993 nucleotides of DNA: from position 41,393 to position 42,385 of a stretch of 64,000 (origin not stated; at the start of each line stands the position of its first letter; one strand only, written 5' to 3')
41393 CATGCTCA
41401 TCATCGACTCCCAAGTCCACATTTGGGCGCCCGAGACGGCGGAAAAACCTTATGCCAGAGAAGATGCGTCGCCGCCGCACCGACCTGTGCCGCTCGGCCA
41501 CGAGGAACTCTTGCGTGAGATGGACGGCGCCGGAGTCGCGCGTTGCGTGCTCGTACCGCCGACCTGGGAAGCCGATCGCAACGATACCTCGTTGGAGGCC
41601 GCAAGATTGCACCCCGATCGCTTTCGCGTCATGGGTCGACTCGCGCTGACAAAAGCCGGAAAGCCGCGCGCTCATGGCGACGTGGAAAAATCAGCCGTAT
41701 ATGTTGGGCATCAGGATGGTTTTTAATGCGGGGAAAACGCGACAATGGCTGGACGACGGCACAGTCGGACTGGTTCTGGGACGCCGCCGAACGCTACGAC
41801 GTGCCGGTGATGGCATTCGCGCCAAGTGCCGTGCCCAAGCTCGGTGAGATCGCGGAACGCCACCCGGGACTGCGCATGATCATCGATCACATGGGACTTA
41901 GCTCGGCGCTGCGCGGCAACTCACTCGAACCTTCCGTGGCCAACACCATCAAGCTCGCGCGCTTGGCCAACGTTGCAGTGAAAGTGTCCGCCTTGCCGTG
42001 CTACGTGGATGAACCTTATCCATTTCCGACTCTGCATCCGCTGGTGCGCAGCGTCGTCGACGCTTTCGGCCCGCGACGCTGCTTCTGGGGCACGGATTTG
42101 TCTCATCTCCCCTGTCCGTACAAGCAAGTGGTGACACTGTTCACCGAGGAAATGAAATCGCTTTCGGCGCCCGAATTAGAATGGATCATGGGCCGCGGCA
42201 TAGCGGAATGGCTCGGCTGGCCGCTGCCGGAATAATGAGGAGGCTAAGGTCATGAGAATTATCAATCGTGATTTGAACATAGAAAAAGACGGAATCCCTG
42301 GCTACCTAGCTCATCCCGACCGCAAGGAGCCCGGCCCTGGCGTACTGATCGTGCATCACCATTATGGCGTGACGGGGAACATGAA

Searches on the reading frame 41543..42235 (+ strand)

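Call 32: search_protein_families(library=pfam, max_evalue=0.001, proteins=[window:41543-42235:+])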
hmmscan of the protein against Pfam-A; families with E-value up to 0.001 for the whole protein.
window:41543-42235:+ (230 aa): 1 family
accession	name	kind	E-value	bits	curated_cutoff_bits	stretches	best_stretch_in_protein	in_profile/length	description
PF04909.20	Amidohydro_2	-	4e-19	69.9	26.4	1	69-218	119-281/289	Amidohydrolase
